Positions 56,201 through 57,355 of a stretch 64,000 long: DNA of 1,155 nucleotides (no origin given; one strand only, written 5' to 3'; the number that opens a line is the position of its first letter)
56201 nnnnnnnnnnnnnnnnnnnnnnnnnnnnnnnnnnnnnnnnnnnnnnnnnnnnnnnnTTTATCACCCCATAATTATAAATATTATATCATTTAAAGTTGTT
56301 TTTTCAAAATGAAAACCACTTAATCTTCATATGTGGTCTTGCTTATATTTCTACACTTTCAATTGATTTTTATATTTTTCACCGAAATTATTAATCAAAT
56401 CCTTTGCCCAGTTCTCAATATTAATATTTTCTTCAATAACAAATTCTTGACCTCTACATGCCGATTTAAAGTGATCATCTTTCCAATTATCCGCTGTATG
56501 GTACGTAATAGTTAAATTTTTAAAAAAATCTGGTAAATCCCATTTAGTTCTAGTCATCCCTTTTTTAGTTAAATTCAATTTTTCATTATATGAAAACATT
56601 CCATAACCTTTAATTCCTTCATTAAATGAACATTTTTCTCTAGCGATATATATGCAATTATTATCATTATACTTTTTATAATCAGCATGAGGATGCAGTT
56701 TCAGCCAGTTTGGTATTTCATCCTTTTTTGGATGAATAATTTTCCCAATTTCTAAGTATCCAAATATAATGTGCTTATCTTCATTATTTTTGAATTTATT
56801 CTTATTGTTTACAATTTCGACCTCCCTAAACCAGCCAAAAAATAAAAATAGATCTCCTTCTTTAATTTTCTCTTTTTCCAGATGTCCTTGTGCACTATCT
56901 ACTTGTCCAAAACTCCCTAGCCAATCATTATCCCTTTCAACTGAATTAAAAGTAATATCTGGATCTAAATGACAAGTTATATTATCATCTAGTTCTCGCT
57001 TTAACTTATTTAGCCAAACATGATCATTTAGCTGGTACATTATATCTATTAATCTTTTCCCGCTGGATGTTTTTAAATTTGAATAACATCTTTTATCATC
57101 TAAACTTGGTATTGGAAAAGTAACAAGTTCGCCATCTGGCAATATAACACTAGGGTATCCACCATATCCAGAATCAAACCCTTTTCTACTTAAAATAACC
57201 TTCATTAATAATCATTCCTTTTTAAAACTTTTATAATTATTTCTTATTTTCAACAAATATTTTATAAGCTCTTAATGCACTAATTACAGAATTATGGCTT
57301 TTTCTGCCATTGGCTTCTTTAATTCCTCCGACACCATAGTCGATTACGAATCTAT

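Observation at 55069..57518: Separately promoted three-gene cassette of unknowns (93/284/395 aa) just past the prophage lysis module: candidate novel defence or moron system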

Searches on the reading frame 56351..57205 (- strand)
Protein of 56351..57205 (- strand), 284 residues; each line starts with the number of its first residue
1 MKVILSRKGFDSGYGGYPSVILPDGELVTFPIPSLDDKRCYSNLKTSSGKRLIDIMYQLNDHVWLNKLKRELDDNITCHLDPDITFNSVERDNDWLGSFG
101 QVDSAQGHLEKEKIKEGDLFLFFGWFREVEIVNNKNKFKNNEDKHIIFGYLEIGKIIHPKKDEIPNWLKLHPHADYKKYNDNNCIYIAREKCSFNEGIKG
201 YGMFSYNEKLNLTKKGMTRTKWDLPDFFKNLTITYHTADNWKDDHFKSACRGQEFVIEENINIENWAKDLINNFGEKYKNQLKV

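Call 4: search_protein_families(library=pfam, proteins=[window:56351-57205:-], max_evalue=0.1)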
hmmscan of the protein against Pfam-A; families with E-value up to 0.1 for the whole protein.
window:56351-57205:- (284 aa): 1 family
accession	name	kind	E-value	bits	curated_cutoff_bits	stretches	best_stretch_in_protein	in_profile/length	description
PF18754.6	Nmad3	-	5.6e-67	226.4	27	1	2-257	1-246/247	Nucleotide modification associated domain 3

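Call 5: search_protein_families(library=padloc, proteins=[window:56351-57205:-], max_evalue=0.1)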
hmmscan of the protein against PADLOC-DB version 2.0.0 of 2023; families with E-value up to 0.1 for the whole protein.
window:56351-57205:- (284 aa): 0 families

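Call 9: search_protein_families(library=phrogs, proteins=[window:56351-57205:-], max_evalue=0.01)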
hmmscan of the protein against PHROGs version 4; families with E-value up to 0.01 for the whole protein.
window:56351-57205:- (284 aa): 0 families

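Call 15: find_homologous_proteins(query=window:56351-57205:-)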
Query window:56351-57205:- (284 aa): 5101 proteins with E <= 0.001 among 5627 candidates; the best 120 are listed.
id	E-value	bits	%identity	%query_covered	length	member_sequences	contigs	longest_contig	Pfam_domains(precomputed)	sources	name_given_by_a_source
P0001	1.5e-195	666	100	100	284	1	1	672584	PF18754.7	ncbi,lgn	-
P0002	3.0e-111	390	62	97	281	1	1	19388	PF18754.7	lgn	-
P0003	2.7e-109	383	60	97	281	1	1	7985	PF18754.7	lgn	-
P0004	1.9e-108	380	60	97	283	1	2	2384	PF18754.7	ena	-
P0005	2.0e-108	380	62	100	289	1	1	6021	PF18754.7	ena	-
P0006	1.2e-107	378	59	97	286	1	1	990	PF18754.7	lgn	-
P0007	2.1e-107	377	60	98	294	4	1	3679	PF18754.7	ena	-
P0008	5.7e-107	375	59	97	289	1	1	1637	PF18754.7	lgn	-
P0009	7.9e-107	375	59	98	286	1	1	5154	PF18754.7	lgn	-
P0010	2.8e-106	373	59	99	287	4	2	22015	PF18754.7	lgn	-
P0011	1.7e-105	371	59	98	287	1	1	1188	PF18754.7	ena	-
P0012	2.8e-105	370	60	96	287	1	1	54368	PF18754.7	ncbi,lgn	-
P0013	3.1e-105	370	58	100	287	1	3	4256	PF18754.7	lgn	-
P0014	3.7e-105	370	59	95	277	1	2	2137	PF18754.7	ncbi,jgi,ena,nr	ncbi:MAG TPA: hypothetical protein PLC53_03235 [Bacilli bacterium]|nr:hypothetical protein [Bacilli 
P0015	7.5e-105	369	58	99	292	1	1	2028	PF18754.7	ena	-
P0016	5.5e-104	366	60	98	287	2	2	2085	PF18754.7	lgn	-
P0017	6.7e-104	365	57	100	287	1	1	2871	PF18754.7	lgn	-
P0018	9.6e-104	365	58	97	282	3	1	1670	PF18754.7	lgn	-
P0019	4.0e-103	363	59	97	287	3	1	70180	PF18754.7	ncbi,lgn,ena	-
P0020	4.9e-103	363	58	97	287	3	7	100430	PF18754.7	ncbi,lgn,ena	-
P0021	5.0e-103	363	58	96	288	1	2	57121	PF18754.7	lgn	-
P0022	3.9e-102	360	58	97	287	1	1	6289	PF18754.7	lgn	-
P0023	5.0e-101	356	57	95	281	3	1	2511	PF18754.7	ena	-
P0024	1.8e-100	354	56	99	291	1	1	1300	PF18754.7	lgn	-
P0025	3.0e-100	353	57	97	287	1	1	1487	PF18754.7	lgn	-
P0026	9.0e-100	352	56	97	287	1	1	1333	PF18754.7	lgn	-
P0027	5.6e-98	346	56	95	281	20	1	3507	PF18754.7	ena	-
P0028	1.1e-97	345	58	95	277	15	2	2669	PF18754.7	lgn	-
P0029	3.1e-97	344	54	98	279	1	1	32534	PF18754.7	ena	-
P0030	1.4e-96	341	56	95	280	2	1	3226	PF18754.7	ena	-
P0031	2.8e-95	337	56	95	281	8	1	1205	PF18754.7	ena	-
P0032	8.5e-95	336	56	95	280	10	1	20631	PF18754.7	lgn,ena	-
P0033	1.6e-91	325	54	95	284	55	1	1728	PF18754.7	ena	-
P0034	3.2e-91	324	52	96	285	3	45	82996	PF18754.7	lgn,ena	-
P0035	1.2e-90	322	53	95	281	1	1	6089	PF18754.7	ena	-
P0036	2.2e-90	321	54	95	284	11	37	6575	PF18754.7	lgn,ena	-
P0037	3.6e-90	320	54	95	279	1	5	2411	PF18754.7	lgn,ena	-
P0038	3.4e-89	317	53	95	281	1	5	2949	PF18754.7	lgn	-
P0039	8.9e-89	316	51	96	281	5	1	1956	PF18754.7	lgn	-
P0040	1.1e-88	315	50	96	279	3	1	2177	PF18754.7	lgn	-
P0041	2.4e-88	314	52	95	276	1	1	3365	PF18754.7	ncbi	-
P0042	2.5e-88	314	52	98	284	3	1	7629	PF18754.7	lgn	-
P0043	3.1e-88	314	52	97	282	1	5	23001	PF18754.7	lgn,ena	-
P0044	1.1e-87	312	53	95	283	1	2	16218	PF18754.7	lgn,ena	-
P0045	2.8e-87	311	53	96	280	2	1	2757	PF18754.7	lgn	-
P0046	4.3e-87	310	51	98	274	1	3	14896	PF18754.7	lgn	-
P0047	7.1e-87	310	53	95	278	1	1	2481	PF18754.7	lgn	-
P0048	1.3e-86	309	52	95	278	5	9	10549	PF18754.7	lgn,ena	-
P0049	2.7e-85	304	64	70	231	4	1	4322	PF18754.7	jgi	jgi:hypothetical protein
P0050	3.5e-85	304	50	96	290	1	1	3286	PF18754.7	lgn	-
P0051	4.2e-85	304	51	96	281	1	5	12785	PF18754.7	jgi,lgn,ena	-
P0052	4.2e-85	304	51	96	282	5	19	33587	PF18754.7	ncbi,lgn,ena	-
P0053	4.4e-85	304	49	95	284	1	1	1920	PF18754.7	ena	-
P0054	2.5e-84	301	51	99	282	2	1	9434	PF18754.7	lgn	-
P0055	2.2e-83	298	49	96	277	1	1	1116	PF18754.7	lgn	-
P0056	2.4e-83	298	51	96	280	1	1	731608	PF18754.7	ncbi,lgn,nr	ncbi:MAG: hypothetical protein Q7J54_03935 [Candidatus Woesearchaeota archaeon]|nr:hypothetical prot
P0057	2.7e-83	298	53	96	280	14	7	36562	PF18754.7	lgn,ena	-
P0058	3.6e-83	297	49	95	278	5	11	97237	PF18754.7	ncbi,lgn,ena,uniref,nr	ncbi:MAG TPA: hypothetical protein IAB44_02580 [Candidatus Limivivens intestinipullorum]|uniref:Nucl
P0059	3.8e-83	297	52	95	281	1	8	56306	PF18754.7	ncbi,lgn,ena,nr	ncbi:MAG: hypothetical protein H8E57_08115 [Candidatus Cloacimonetes bacterium]|nr:hypothetical prot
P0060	4.1e-83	297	50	95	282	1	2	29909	PF18754.7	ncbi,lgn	-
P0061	8.1e-83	296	50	95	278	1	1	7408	PF18754.7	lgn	-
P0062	9.0e-83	296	49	95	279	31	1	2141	PF18754.7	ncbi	-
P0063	1.0e-82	296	50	96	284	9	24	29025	PF18754.7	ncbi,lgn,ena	-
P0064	1.1e-82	296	47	95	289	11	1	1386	PF18754.7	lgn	-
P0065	1.7e-82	295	49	95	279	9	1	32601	PF18754.7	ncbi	-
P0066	1.9e-82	295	48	96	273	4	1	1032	PF18754.7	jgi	-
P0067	2.6e-82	295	50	98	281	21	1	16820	PF18754.7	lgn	-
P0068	3.8e-82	294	50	95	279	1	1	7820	PF18754.7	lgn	-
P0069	4.1e-82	294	49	95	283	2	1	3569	PF18754.7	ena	-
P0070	4.5e-82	294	50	95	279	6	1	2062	PF18754.7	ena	-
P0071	5.1e-82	294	50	98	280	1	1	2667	PF18754.7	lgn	-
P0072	7.6e-82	293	51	97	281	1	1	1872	PF18754.7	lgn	-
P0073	7.9e-82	293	49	95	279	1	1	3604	PF18754.7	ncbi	ncbi:hypothetical protein ACFLUJ_09435 [Chloroflexota bacterium]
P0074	9.0e-82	293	47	95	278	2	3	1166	PF18754.7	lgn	-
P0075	1.1e-81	293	48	95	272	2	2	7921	PF18754.7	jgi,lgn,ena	-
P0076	2.2e-81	291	48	97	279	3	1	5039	PF18754.7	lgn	-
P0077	2.4e-81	291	51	95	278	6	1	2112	PF18754.7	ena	-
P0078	3.5e-81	291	47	97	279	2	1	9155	PF18754.7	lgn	-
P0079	4.4e-81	290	48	96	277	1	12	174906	PF18754.7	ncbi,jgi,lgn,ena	-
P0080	4.5e-81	290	48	96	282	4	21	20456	PF18754.7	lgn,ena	-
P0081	5.0e-81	290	50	96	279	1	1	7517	PF18754.7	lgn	-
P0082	5.8e-81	290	50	96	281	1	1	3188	PF18754.7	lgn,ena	-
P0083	6.1e-81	290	49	95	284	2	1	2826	PF18754.7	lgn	-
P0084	6.4e-81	290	50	96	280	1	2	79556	PF18754.7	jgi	jgi:Nucleotide modification associated domain 3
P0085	8.1e-81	290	51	96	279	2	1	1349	PF18754.7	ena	-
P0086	9.5e-81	289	51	96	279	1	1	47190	PF18754.7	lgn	-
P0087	1.1e-80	289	49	95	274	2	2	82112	PF18754.7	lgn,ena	-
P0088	1.3e-80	289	51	96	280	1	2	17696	PF18754.7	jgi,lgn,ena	jgi:hypothetical protein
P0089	1.4e-80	289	48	96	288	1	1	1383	PF18754.7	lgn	-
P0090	1.8e-80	288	47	98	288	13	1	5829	PF18754.7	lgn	-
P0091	1.9e-80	288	52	95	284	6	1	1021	PF18754.7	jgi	-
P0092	2.6e-80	288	50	96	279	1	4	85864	PF18754.7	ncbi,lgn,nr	ncbi:MAG: hypothetical protein ABH824_05210 [Nanoarchaeota archaeon]|nr:hypothetical protein [Nanoar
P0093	2.7e-80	288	51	95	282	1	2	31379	PF18754.7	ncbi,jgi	-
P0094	2.7e-80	288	50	96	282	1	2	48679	PF18754.7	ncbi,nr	ncbi:MAG: hypothetical protein D6732_09205 [Methanobacteriota archaeon]|nr:MAG: hypothetical protein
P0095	2.8e-80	288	48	96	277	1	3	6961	PF18754.7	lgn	-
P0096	3.0e-80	288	49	95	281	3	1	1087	PF18754.7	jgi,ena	-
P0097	4.5e-80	287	51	96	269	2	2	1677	PF18754.7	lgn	-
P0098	4.6e-80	287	49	95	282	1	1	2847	PF18754.7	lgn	-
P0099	5.0e-80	287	49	96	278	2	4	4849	PF18754.7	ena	-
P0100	5.3e-80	287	45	95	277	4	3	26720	PF18754.7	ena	-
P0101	6.1e-80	287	51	96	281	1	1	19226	PF18754.7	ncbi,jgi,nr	ncbi:MAG: hypothetical protein KJ561_02240 [Nanoarchaeota archaeon]|nr:hypothetical protein [Nanoarc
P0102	6.9e-80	287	48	95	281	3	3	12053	PF18754.7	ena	-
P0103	7.6e-80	286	49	96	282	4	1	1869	PF18754.7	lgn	-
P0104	8.7e-80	286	51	95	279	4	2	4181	PF18754.7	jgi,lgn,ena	-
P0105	9.2e-80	286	51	98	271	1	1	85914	PF18754.7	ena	-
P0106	9.7e-80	286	50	96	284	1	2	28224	PF18754.7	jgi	jgi:Nucleotide modification associated domain 3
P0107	1.0e-79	286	46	95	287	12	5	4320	PF18754.7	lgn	-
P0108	1.0e-79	286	50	96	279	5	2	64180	PF18754.7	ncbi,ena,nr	ncbi:hypothetical protein HN662_05035 [Candidatus Woesearchaeota archaeon]|nr:hypothetical protein [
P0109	1.1e-79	286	49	95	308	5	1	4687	PF18754.7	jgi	-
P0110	1.1e-79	286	52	96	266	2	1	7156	PF18754.7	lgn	-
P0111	1.3e-79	286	49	96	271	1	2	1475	PF18754.7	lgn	-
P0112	1.7e-79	285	53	95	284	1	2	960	PF18754.7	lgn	-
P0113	2.0e-79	285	49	96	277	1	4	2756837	PF18754.7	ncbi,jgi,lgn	ncbi:MAG: hypothetical protein ACOX2L_07800 [Anaerolineae bacterium]|jgi:hypothetical protein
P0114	2.5e-79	285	51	96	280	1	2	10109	PF18754.7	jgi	jgi:hypothetical protein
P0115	2.5e-79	285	49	98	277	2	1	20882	PF18754.7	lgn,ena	-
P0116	2.6e-79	285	48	96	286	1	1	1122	PF18754.7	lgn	-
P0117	2.7e-79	285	49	96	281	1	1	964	PF18754.7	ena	-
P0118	3.4e-79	284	51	95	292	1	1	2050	PF18754.7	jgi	jgi:hypothetical protein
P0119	3.7e-79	284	48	99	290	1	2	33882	PF18754.7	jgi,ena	-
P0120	4.5e-79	284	48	97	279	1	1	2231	PF18754.7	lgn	-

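Call 18: find_encoding_contigs(protein=window:56351-57205:-, flank=10000, max_places=4)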
Protein window:56351-57205:- (284 aa): 1 contig read that carries it; 1 place shown.
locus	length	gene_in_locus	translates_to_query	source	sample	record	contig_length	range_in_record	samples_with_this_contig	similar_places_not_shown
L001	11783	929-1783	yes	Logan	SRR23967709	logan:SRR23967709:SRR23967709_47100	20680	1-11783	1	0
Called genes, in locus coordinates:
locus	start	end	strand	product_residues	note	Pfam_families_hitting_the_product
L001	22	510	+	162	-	-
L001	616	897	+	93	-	-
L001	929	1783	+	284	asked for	PF18754:Nmad3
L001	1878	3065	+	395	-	PF18928:DUF5677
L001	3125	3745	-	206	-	PF01844:HNH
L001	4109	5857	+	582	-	PF02384:N6_Mtase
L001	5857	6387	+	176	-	PF01420:Methylase_S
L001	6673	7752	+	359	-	-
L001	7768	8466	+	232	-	PF00571:CBS (faint)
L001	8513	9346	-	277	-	-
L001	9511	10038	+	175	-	-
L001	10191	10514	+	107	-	PF03551:PadR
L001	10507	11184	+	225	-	PF22564:HAAS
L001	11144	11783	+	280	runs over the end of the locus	PF13349:DUF4097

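Call 34: find_related_loci(query=A1, collection=genome_contigs, flank=10000)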
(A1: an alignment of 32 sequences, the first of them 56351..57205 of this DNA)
Query A1 (284 aa) in genome_contigs; peptide patterns used: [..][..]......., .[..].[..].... (x = any residue, [..] = any of these).
599 stretches matched a pattern (row limit reached: there are more); 540 encode a relative of the query (tblastn E <= 1e-3); the best 80 are kept; 80 distinct loci.
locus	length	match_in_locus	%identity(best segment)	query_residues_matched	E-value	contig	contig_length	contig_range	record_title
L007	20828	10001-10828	60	1-274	1e-106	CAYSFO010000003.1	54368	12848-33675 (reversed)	MAG TPA_asm: uncultured Muribaculaceae bacterium isolate SRP199465_co1_282 genome assembly, contig: NODE_1167_length_543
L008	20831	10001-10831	59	1-275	2e-104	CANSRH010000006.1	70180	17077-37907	MAG TPA_asm: uncultured Tenericutes bacterium isolate SRR15510228_bin.30_metawrap_v1.3_MAG genome assembly, contig: NODE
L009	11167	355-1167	58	1-271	4e-99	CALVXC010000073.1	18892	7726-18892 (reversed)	MAG: uncultured Bacilli bacterium isolate BRZ_GA__bin52 genome assembly, contig: BRZ_GA__NODE_4247_length_18892_cov_8.07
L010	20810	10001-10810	55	1-268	7e-93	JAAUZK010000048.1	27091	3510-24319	MAG: Lachnospiraceae bacterium isolate Mgla_MAG_20-bin_8 c_000000096835, whole genome shotgun sequence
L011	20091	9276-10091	49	1-271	3e-86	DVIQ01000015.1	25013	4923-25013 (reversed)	MAG TPA_asm: Candidatus Limivivens intestinipullorum isolate CHK190-19873 CHK190__C25422_L25013_ERR3414585, whole genome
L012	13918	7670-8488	45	1-273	5e-84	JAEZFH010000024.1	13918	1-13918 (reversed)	MAG: Bacillota bacterium isolate OH_CBrB_42 k127_2717637, whole genome shotgun sequence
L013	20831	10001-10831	50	1-273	3e-83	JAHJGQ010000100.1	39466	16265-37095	MAG: Nanoarchaeota archaeon isolate Modern_marine_glass_biofilm.mb.79 Modern_marine_glas.mb.79_k141_984945, whole genome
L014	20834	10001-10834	50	1-272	6e-83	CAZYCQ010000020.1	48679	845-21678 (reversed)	MAG TPA_asm: uncultured archaeon isolate SRP162660_co1_241 genome assembly, contig: NODE_122_length_48679_cov_7.630429,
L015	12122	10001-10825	51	1-271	1e-82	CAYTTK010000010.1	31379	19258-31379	MAG TPA_asm: uncultured Pirellulales bacterium isolate SRP068000_co1_555 genome assembly, contig: NODE_1580_length_31379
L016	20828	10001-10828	49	1-272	3e-81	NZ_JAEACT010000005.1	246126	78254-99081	Clostridium hydrogenum strain CUEA01 4_pilon, whole genome shotgun sequence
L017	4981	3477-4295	49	1-271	2e-81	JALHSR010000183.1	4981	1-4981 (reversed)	MAG: Methanotrichaceae archaeon isolate PFL3 seq_2536508, whole genome shotgun sequence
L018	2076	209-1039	49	1-273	3e-84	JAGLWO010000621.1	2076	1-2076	MAG: Candidatus Cloacimonadota bacterium isolate RS_12_26 ZL285.bin.26.fa_621, whole genome shotgun sequence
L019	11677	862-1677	44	1-271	7e-81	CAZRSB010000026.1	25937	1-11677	MAG TPA_asm: uncultured Thermoplasmata archaeon isolate binchicken_co32_354 genome assembly, contig: NODE_2530_length_25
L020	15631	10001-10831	47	1-271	5e-80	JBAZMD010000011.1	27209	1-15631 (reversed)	MAG: Patescibacteria group bacterium isolate SO_2017_LW4_32 scaffold_3727_c1_LW137-91_2017, whole genome shotgun sequenc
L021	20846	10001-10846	47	1-272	1e-79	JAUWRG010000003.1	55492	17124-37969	MAG: Dehalococcoidia bacterium isolate CSMAG_2522 CSMAG_2522_k141_516647_length_55492_cov_15.9675, whole genome shotgun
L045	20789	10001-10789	46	1-273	4e-71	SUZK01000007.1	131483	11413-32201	MAG: Rikenellaceae bacterium isolate SIG174 NODE_663_length_131483_cov_16.036869, whole genome shotgun sequence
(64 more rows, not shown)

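Call 39: predict_structure(alignment_id=A1)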
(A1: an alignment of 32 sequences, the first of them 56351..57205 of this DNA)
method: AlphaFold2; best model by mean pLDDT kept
length: 284 residues; sequences in the alignment: 32
mean_pLDDT: 92.8   pTM: 0.92
mean pLDDT of the five models: 92.8, 92.3, 92.2, 91.8, 91.7
residues with pLDDT >= 90: 242; 70-90: 34; 50-70: 3; < 50: 5
segments of 3 or more residues with pLDDT < 50: 280-284
pLDDT, mean of each block of 10 residues (from residue 1): 91 84 95 92 94 95 90 94 93 94 95 98 97 95 95 97 94 86 95 96 96 95 95 95 93 95 98 83 40
secondary structure, 60 per line:
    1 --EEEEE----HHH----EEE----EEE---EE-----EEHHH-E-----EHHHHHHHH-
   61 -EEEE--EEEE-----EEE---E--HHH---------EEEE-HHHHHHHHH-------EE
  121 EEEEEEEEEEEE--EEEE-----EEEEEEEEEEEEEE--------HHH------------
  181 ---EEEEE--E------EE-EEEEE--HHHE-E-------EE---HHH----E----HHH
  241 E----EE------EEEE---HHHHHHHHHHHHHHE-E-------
elements in order: E3-7 E19-21 E26-28 H52-59 E62-65 E68-71 E77-79 E98-101 H103-111 E119-132 E135-138 E144-157 E184-188 E201-205 E254-257 H261-274

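Call 41: search_solved_structures(query=A1, max_evalue=10)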
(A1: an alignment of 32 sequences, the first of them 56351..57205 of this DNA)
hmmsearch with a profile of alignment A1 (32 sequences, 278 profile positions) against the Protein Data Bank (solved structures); distinct sequences matched with E-value up to 10: 0.

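Call 52: search_protein_families(library=pfam, alignment_id=A3, max_evalue=0.001)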
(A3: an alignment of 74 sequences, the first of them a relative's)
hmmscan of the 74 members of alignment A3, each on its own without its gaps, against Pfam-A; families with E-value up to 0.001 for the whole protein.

A. member 1, L069:9474-9914:+ (147 aa): 1 family
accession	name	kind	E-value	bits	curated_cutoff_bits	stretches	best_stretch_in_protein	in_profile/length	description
PF09537.16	DUF2383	-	0.00052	20.6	30.8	0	10-116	3-109/111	Domain of unknown function (DUF2383)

B. families by the number of members that match (of 74 scanned): 64 families (the first 25 are shown)
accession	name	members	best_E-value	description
PF18753.6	Nmad2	20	4.7e-46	Nucleotide modification associated domain 2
PF00583.31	Acetyltransf_1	3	1.9e-14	Acetyltransferase (GNAT) family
PF13508.13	Acetyltransf_7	3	1.4e-10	Acetyltransferase (GNAT) domain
PF13673.13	Acetyltransf_10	3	2.9e-06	Acetyltransferase (GNAT) domain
PF13401.12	AAA_22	3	5e-06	AAA domain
PF20581.3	DUF6785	2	1.2e-145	Family of unknown function (DUF6785)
PF02384.22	N6_Mtase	2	1.1e-98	N-6 DNA Methylase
PF20580.3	DUF6784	2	6.6e-33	Domain of unknown function (DUF6784)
PF07693.20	KAP_NTPase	2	2.2e-28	KAP family P-loop domain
PF07669.17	Eco57I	2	3.5e-11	Eco57I restriction-modification methylase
PF03193.22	RsgA_GTPase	2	1.3e-05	RsgA GTPase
PF12631.12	MnmE_helical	1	1.5e-48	MnmE helical domain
PF02557.22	VanY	1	8.8e-47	D-alanyl-D-alanine carboxypeptidase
PF10396.14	TrmE_N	1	2.6e-44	GTP-binding protein TrmE N-terminus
PF07739.18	TipAS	1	1e-41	TipAS antibiotic-recognition domain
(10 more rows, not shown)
